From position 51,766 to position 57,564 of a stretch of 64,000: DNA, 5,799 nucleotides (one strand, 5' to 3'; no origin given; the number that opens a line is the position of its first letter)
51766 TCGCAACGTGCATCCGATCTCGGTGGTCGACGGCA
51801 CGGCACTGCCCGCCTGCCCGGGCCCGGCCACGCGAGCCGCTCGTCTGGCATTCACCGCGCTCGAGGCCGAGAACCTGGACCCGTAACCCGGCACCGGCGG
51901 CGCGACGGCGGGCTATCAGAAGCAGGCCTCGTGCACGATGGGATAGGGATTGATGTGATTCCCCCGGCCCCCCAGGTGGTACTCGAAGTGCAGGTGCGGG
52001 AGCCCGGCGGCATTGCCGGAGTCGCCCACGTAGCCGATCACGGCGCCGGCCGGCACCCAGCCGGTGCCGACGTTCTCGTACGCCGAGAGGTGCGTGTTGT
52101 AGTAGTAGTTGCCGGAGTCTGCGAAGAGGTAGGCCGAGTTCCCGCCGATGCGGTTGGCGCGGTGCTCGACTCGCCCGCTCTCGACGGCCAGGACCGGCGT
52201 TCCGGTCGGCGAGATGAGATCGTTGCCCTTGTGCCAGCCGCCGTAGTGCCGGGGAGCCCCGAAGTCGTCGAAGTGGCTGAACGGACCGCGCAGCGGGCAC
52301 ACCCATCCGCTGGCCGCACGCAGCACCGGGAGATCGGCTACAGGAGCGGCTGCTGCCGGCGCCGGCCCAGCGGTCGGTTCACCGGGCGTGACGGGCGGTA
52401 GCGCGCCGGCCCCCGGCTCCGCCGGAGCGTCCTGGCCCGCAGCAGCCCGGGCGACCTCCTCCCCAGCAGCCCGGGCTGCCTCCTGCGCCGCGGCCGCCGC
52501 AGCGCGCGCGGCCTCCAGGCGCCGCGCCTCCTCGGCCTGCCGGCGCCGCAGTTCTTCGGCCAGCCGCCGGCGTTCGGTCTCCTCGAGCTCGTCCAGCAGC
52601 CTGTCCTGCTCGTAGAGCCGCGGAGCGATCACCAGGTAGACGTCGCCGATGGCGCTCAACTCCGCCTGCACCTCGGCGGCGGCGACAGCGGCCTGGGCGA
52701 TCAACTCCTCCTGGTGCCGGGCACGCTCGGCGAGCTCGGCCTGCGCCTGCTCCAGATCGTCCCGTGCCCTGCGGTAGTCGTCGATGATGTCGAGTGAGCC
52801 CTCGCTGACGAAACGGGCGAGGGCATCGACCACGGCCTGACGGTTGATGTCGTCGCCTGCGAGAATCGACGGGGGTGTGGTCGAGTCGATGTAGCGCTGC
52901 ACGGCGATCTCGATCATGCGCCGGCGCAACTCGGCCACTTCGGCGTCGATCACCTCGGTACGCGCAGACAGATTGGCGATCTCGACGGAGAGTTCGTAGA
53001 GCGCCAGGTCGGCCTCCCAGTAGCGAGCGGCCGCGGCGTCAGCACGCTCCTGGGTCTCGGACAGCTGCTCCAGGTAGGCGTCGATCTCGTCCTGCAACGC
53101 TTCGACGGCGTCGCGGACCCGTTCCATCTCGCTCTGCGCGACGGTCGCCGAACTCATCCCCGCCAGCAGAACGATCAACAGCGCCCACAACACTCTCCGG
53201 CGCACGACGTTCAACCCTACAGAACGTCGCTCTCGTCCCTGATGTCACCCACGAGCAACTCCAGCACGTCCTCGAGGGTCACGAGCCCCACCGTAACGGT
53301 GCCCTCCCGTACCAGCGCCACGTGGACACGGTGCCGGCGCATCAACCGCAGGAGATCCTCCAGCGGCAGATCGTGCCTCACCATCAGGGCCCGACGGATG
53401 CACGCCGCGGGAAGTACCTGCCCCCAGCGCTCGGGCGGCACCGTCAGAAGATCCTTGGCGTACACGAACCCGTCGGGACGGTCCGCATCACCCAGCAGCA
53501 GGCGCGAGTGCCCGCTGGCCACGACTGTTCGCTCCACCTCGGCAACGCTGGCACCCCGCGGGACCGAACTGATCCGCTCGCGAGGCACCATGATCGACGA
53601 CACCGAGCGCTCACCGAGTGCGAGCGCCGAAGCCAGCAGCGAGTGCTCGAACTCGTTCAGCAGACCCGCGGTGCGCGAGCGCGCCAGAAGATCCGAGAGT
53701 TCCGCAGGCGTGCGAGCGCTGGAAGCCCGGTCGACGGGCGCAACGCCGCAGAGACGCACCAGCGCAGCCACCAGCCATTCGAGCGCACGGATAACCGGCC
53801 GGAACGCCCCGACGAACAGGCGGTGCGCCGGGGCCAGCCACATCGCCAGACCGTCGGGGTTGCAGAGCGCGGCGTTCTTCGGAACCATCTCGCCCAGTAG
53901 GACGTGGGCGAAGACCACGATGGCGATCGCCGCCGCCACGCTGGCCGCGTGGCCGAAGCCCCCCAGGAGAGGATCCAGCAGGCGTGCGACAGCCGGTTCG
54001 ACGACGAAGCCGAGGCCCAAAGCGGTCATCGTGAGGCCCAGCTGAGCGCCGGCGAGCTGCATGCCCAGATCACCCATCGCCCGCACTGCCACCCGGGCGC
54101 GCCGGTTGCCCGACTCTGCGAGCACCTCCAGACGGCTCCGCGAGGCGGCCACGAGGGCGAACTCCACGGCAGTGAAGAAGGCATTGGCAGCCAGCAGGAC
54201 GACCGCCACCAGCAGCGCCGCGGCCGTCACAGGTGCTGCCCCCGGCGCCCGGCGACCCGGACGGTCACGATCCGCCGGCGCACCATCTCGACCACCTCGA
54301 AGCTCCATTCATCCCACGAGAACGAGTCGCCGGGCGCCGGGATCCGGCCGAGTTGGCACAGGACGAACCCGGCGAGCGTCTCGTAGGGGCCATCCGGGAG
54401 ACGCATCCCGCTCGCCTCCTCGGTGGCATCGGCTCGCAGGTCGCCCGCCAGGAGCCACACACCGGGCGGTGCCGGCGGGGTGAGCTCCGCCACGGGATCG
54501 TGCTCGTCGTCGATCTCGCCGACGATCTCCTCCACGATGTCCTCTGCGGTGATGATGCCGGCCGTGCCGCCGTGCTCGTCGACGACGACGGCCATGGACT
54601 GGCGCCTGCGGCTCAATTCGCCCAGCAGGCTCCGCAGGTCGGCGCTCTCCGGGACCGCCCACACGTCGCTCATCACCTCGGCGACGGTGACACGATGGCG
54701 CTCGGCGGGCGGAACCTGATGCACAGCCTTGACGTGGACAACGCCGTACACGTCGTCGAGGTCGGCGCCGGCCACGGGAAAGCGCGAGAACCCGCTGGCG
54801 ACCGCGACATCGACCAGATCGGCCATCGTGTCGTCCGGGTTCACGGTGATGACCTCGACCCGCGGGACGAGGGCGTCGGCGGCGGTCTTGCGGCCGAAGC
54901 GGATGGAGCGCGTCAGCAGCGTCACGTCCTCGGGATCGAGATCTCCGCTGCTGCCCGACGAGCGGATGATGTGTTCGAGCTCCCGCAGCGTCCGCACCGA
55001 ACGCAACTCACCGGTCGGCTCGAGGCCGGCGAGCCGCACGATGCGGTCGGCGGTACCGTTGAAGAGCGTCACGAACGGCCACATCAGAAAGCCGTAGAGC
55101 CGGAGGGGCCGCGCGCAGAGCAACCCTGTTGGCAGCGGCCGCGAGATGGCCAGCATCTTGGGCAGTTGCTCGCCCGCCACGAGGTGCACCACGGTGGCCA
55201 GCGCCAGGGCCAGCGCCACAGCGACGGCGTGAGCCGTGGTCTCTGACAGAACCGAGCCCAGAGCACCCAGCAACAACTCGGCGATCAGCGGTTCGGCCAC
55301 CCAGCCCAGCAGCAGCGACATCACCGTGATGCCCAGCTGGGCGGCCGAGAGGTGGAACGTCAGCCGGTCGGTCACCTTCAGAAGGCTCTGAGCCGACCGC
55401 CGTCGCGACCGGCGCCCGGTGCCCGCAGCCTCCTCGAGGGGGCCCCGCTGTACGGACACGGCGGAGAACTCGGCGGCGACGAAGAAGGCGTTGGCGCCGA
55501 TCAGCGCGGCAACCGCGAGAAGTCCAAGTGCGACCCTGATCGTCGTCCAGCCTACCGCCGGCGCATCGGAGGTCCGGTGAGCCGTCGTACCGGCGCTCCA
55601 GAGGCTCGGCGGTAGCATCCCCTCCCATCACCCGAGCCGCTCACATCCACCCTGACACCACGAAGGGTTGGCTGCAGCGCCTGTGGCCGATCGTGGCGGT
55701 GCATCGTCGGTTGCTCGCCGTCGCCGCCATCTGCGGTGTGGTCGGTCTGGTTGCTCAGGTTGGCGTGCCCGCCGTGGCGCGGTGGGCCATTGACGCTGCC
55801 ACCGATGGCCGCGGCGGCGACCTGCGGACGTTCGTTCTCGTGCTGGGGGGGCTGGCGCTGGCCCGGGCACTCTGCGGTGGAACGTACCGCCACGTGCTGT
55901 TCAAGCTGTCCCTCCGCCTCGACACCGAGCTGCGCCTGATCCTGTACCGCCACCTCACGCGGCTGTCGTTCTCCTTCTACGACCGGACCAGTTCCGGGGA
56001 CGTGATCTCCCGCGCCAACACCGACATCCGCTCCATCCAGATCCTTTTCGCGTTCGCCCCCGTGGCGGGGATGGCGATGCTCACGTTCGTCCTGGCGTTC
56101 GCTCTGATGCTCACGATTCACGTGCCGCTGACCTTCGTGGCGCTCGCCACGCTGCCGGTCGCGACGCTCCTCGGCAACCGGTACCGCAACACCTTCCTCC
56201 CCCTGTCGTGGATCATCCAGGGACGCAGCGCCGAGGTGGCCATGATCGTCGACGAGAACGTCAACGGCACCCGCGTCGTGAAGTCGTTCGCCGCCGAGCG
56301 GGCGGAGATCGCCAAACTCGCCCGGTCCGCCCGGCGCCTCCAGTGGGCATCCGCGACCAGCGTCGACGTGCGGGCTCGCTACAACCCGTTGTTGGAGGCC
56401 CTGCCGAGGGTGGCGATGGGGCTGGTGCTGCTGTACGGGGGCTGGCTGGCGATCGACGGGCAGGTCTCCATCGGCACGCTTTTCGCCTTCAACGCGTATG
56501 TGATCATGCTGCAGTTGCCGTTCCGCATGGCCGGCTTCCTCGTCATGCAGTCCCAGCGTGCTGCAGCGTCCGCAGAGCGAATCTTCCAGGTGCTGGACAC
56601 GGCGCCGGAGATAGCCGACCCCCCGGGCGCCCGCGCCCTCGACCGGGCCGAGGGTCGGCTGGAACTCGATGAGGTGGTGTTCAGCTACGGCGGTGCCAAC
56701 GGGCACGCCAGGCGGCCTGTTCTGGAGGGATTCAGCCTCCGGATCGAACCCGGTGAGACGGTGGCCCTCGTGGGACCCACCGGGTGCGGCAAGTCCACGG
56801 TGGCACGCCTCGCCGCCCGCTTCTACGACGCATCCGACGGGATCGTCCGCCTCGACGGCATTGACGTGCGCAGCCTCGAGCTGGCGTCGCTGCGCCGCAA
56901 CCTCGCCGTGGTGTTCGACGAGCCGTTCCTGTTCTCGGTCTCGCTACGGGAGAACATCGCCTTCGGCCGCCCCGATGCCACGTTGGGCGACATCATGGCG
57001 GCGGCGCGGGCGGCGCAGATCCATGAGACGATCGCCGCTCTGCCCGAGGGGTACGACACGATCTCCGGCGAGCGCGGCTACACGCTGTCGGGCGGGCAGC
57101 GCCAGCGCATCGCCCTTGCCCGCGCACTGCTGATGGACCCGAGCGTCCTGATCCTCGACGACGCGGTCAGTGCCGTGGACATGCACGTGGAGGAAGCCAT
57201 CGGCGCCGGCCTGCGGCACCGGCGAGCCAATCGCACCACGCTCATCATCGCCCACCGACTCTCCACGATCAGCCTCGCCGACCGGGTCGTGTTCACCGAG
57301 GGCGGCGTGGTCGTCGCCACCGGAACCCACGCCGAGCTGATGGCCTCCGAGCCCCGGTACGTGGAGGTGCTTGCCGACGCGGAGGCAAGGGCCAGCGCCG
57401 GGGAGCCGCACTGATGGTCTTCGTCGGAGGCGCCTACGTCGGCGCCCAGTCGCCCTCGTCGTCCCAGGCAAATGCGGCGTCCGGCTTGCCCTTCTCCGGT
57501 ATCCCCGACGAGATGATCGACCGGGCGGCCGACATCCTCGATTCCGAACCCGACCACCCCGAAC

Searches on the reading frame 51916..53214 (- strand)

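Call 23: search_protein_families(library=pfam, proteins=[window:51916-53214:-], max_evalue=0.001)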
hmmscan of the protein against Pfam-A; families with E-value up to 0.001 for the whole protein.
window:51916-53214:- (432 aa): 1 family
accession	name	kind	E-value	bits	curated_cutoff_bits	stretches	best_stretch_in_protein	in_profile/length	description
PF01551.29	Peptidase_M23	-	4.7e-14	52.8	28.7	1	328-423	3-96/96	Peptidase family M23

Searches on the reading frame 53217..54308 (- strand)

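Call 23: search_protein_families(library=pfam, proteins=[window:53217-54308:-], max_evalue=0.001)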
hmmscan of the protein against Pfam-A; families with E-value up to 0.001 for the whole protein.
window:53217-54308:- (363 aa): 2 families
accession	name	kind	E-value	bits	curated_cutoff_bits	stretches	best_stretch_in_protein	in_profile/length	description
PF01595.25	CNNM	-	1.6e-37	129.4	28.4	1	33-219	1-179/181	Cyclin M transmembrane N-terminal domain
PF00571.33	CBS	-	1.9e-12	47.8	24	1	305-353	7-56/57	CBS domain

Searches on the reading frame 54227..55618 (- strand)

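Call 23: search_protein_families(library=pfam, proteins=[window:54227-55618:-], max_evalue=0.001)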
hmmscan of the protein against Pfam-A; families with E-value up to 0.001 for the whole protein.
window:54227-55618:- (463 aa): 3 families
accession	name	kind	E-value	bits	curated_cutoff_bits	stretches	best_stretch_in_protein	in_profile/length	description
PF01595.25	CNNM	-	4.2e-38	131.2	28.4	1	36-230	3-180/181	Cyclin M transmembrane N-terminal domain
PF03471.22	CorC_HlyC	-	1.5e-19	70.2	27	1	385-455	5-77/81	Transporter associated domain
PF00571.33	CBS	-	8.2e-13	48.9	24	2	312-366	1-56/57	CBS domain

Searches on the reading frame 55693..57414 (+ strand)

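Call 23: search_protein_families(library=pfam, proteins=[window:55693-57414:+], max_evalue=0.001)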
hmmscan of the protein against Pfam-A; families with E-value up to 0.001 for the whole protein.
window:55693-57414:+ (573 aa): 3 families
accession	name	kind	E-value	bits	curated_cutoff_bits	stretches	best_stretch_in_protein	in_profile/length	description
PF00664.28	ABC_membrane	-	6.1e-36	125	28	1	10-276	3-273/274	ABC transporter transmembrane region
PF00005.33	ABC_tran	-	5.2e-30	105.3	25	1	344-492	1-136/137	ABC transporter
PF02463.25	SMC_N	-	6.9e-05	22.8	40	0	421-533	135-209/220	RecF/RecN/SMC N terminal domain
